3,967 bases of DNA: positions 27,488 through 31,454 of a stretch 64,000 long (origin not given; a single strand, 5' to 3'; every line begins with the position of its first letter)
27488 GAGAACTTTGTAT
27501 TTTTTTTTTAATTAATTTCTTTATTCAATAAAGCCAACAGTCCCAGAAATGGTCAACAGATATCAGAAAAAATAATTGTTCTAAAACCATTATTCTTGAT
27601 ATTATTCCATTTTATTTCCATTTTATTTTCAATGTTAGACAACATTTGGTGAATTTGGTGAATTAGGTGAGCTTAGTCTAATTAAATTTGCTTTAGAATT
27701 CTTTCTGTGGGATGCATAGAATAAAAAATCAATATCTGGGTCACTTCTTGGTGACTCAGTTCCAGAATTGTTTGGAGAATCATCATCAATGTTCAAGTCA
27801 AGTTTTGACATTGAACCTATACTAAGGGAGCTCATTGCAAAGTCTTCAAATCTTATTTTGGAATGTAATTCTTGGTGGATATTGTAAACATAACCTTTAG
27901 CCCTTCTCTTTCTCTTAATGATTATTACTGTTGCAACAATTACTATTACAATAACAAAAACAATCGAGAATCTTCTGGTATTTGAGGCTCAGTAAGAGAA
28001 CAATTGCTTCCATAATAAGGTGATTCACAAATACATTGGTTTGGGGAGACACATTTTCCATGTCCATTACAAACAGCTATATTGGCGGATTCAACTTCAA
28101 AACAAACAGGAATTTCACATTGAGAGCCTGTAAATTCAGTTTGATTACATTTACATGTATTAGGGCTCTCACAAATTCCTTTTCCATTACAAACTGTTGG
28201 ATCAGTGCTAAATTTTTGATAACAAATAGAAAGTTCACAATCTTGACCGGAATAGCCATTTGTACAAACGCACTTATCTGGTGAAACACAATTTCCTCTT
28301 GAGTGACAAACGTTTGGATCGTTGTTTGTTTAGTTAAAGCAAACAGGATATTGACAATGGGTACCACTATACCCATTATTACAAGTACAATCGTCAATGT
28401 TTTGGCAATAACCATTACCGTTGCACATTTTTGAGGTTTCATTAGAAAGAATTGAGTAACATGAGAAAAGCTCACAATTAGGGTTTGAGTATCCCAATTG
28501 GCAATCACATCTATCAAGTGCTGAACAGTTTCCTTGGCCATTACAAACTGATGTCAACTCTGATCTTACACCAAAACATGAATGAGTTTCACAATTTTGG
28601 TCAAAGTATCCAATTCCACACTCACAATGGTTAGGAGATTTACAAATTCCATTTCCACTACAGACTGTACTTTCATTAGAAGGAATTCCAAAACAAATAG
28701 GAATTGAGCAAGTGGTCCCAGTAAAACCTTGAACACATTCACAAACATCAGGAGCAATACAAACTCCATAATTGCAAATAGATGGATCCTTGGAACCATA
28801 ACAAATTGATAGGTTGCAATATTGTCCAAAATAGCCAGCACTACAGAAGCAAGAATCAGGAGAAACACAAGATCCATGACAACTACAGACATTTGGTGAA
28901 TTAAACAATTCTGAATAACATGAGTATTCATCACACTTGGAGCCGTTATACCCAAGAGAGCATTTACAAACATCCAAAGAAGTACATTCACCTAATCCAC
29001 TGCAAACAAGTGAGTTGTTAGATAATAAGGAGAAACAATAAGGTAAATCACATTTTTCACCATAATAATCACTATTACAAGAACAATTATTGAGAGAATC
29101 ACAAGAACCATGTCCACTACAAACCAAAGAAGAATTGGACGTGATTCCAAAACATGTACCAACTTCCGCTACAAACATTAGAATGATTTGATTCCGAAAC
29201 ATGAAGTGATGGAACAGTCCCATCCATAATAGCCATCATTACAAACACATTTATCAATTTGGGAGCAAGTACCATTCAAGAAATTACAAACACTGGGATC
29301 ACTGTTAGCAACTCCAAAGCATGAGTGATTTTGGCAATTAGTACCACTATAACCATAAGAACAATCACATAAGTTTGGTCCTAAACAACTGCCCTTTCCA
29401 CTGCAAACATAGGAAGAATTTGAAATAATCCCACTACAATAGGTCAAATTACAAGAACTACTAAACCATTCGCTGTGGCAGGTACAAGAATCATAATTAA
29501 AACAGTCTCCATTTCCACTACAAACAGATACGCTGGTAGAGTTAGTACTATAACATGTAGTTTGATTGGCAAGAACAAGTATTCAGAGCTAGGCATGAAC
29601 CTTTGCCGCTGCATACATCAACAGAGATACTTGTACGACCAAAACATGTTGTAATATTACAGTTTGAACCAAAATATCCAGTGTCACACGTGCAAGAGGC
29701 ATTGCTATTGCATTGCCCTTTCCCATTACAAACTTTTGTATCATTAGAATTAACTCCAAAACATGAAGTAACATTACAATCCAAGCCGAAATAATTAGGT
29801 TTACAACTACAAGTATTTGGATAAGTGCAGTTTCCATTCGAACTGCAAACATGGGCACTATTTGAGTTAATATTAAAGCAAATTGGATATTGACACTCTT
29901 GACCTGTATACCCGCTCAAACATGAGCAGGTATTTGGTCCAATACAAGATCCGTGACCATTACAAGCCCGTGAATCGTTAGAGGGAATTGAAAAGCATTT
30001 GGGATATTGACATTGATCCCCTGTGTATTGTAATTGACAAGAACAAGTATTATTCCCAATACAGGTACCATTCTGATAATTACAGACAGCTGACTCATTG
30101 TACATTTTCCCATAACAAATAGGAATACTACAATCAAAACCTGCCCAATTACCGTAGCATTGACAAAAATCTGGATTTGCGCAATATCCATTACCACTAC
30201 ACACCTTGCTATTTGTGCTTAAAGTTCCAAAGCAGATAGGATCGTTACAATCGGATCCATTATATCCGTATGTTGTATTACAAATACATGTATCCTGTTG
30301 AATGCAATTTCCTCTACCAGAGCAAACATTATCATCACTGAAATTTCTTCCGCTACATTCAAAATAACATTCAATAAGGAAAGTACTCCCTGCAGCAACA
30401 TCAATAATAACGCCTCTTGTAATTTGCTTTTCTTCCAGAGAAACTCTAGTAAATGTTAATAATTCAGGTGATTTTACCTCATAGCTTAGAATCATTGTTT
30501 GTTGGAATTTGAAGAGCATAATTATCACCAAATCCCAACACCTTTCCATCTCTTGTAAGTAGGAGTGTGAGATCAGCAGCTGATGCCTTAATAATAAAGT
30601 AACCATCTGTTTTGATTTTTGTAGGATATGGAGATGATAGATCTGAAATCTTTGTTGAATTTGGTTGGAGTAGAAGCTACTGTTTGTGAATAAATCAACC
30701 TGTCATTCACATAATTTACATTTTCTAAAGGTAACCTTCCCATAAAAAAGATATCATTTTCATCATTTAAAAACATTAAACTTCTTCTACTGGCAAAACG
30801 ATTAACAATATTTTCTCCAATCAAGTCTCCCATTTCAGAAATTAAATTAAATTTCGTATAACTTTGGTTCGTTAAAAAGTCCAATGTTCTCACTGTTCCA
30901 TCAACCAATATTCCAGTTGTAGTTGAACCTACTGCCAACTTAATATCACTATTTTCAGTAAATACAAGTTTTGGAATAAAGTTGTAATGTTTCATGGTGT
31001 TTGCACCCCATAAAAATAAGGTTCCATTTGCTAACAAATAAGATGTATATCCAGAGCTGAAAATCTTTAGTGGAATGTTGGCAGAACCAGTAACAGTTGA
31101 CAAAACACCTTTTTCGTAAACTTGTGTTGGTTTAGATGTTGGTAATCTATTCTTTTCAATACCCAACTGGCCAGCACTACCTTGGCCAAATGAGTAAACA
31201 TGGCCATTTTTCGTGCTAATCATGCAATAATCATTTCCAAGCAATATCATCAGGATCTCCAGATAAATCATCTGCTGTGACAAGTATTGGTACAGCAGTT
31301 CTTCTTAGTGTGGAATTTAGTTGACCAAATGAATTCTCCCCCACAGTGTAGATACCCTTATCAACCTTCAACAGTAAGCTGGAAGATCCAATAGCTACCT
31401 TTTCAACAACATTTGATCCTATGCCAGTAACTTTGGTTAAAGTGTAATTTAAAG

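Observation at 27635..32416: Giant RCC1-propeller / EGF-repeat / transmembrane gene broken by at least five frame disruptions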

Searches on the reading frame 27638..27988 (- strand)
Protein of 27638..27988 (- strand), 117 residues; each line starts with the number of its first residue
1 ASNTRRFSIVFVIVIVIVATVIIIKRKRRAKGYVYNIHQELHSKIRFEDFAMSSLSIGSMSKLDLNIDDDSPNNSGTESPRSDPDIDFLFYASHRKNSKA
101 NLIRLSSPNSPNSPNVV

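Call 6: search_protein_families(library=pfam, proteins=[window:27638-27988:-], max_evalue=0.01)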
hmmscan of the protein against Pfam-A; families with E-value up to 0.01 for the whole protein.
window:27638-27988:- (117 aa): 0 families

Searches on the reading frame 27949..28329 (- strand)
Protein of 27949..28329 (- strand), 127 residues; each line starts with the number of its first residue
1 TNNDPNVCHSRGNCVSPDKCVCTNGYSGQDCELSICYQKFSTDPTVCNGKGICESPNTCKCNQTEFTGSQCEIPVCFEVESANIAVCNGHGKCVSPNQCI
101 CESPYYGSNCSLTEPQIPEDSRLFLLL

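Call 6: search_protein_families(library=pfam, proteins=[window:27949-28329:-], max_evalue=0.01)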
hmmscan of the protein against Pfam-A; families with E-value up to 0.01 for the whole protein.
window:27949-28329:- (127 aa): 10 families
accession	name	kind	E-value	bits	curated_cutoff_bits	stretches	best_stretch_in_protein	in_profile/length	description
PF07974.19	EGF_2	-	4.8e-17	62.5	22.1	3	85-110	6-32/32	EGF-like domain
PF25024.1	EGF_TEN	-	1.9e-14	54.3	65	1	7-114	2-94/234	Teneurin EGF domain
PF23106.1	EGF_Teneurin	-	7.5e-13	48.7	24.3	3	6-32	3-28/30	Teneurin-like EGF domain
PF23301.1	EGF_PEAR1L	-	7.4e-08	32.7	37.5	2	89-111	14-36/49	Platelet endothelial aggregation receptor 1-like, EGF domain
PF25820.1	DUF7949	-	7.3e-07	29.8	27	1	86-111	6-32/35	Domain of unknown function (DUF7949)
PF18720.7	EGF_Tenascin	-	3.1e-06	27.6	25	2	7-31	5-28/29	Tenascin EGF domain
PF21700.4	EGF_DL_JAG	-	0.00012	22.5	27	0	12-31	3-22/26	Delta-like/Jagged, EGF-like domain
PF00008.33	EGF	-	0.00016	22.3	21.5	0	4-29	4-31/32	EGF-like domain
PF02493.26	MORN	-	0.0044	17.3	22.5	0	87-99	10-22/23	MORN repeat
PF21795.3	JAG1-like_EGF2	-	0.0049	17.3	27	0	90-110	2-22/25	Protein jagged-1-like, atypical EGF2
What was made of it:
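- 27961..28329 (-): Piece 8 (frame 1): EGF-like units 18-20 and the juxtamembrane stretch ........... Pfam EGF_2 62.5 bits (call 6).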

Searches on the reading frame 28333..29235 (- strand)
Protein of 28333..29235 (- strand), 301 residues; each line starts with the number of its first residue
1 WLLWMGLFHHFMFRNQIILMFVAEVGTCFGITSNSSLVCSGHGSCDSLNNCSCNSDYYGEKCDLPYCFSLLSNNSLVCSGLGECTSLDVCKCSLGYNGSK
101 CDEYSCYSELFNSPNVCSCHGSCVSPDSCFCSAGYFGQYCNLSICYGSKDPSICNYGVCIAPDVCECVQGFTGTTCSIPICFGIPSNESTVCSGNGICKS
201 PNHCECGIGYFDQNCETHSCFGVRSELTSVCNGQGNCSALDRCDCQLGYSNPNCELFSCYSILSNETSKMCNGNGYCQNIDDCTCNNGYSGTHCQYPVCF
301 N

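Call 6: search_protein_families(library=pfam, proteins=[window:28333-29235:-], max_evalue=0.01)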
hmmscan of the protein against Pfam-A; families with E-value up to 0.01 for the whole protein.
window:28333-29235:- (301 aa): 6 families
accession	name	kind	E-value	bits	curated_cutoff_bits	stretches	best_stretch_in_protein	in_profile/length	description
PF23106.1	EGF_Teneurin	-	2.8e-25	88.5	24.3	4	39-63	5-28/30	Teneurin-like EGF domain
PF07974.19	EGF_2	-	1.3e-24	86.7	22.1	5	35-62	4-32/32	EGF-like domain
PF25024.1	EGF_TEN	-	4.5e-21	76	65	2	35-143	30-125/234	Teneurin EGF domain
PF00008.33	EGF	-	3.3e-09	37.3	21.5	0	73-99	4-31/32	EGF-like domain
PF23301.1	EGF_PEAR1L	-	0.0017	18.7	37.5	1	154-178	13-37/49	Platelet endothelial aggregation receptor 1-like, EGF domain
PF21795.3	JAG1-like_EGF2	-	0.0025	18.3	27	0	275-294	3-22/25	Protein jagged-1-like, atypical EGF2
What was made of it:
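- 28333..29153 (-): Piece 7 (frame 1): EGF-like units 11-17 and the start of unit 18. Pfam EGF_Teneurin 88.5 bits, EGF_2 86.7 bits (call 6).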

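Call 53: list_cluster_members(proteins=[window:28333-29223:-, window:29551-30606:-, window:27638-27835:-, window:26277-27395:-, window:32417-33508:+, window:32453-33508:+, window:30591-31217:-])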
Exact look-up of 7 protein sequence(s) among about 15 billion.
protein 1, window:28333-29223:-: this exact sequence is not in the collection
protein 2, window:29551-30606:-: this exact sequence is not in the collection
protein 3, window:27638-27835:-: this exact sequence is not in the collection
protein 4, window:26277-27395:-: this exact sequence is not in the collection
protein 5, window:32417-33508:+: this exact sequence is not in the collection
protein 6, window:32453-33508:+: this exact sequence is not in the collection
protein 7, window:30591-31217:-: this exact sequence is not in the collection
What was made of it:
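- Tried and rejected: Exact look-ups of seven window ORFs found none (call 53).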

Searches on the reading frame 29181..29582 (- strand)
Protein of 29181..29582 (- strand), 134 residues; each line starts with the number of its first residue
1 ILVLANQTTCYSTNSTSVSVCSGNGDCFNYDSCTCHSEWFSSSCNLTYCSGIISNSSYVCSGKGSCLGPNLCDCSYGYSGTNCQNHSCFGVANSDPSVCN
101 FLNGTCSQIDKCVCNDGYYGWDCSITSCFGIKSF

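Call 6: search_protein_families(library=pfam, proteins=[window:29181-29582:-], max_evalue=0.01)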
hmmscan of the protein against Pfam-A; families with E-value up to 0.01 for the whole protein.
window:29181-29582:- (134 aa): 4 families
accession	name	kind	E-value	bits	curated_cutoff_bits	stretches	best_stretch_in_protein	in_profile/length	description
PF07974.19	EGF_2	-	1.1e-10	42.1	22.1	2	56-83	4-32/32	EGF-like domain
PF23106.1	EGF_Teneurin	-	2.4e-09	37.5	24.3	1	103-125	8-29/30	Teneurin-like EGF domain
PF25024.1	EGF_TEN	-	6.1e-09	36.3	65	1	15-106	28-113/234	Teneurin EGF domain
PF25820.1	DUF7949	-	0.0017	19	27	0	103-124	12-32/35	Domain of unknown function (DUF7949)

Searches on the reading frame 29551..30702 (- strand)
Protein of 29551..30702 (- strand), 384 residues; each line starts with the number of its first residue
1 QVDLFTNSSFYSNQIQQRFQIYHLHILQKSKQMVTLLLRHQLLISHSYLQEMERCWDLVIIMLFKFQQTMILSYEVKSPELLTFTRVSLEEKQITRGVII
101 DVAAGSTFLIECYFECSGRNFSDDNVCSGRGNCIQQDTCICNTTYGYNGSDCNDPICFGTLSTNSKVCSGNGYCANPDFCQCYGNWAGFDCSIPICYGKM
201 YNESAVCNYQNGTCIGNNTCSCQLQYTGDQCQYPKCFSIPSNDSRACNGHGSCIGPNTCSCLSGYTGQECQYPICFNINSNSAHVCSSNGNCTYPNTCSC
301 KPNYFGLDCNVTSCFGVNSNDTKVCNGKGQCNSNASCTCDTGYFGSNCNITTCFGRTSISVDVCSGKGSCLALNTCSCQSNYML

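Call 6: search_protein_families(library=pfam, proteins=[window:29551-30702:-], max_evalue=0.01)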
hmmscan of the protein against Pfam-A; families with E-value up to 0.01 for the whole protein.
window:29551-30702:- (384 aa): 5 families
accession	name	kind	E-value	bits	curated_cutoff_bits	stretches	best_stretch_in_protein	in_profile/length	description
PF07974.19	EGF_2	-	6.2e-24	84.5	22.1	5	244-270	5-32/32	EGF-like domain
PF23106.1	EGF_Teneurin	-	1.1e-22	80.2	24.3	5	246-271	4-28/30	Teneurin-like EGF domain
PF25024.1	EGF_TEN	-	8e-21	75.1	65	2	126-272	2-124/234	Teneurin EGF domain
PF23301.1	EGF_PEAR1L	-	4.3e-05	23.9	37.5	1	249-271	14-36/49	Platelet endothelial aggregation receptor 1-like, EGF domain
PF25820.1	DUF7949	-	0.00063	20.4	27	0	167-192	6-32/35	Domain of unknown function (DUF7949)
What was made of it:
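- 29569..30478 (-): Piece 4 (frame 1): last RCC1 strand and EGF-like units 1-7. Pfam EGF_2 84.5 bits, EGF_Teneurin 80.2 bits (call 6).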

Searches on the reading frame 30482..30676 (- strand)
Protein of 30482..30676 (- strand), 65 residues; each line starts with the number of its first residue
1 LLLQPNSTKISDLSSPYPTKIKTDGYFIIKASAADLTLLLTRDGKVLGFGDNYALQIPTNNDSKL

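Call 6: search_protein_families(library=pfam, proteins=[window:30482-30676:-], max_evalue=0.01)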
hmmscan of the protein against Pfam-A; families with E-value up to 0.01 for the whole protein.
window:30482-30676:- (65 aa): 1 family
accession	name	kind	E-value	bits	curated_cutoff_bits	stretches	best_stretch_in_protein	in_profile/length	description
PF13540.12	RCC1_2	-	0.001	19.3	22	1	37-53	11-27/30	Regulator of chromosome condensation (RCC1) repeat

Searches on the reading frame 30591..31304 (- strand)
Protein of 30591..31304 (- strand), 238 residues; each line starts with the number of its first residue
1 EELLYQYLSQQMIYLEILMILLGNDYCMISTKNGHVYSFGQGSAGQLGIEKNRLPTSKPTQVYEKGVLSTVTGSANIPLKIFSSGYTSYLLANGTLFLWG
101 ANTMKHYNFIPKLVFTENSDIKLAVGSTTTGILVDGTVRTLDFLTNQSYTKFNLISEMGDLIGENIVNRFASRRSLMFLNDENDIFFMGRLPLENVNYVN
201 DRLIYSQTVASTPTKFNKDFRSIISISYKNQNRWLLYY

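Call 6: search_protein_families(library=pfam, proteins=[window:30591-31304:-], max_evalue=0.01)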
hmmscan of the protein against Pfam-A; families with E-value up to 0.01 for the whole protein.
window:30591-31304:- (238 aa): 3 families
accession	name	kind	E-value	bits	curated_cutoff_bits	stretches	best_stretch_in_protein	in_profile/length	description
PF25390.1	WD40_RLD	-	1.6e-11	44.6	150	1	17-134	144-262/363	RCC1-like domain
PF00415.24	RCC1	-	3.1e-07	31.3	21.7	1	33-62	1-29/50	Regulator of chromosome condensation (RCC1) repeat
PF13540.12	RCC1_2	-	0.00077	19.7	22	0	23-46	7-30/30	Regulator of chromosome condensation (RCC1) repeat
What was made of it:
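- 30720..31250 (-): Piece 2 (frame 2): RCC1 blades. Pfam RCC1 31.3 bits, WD40_RLD 44.6 bits (call 6).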
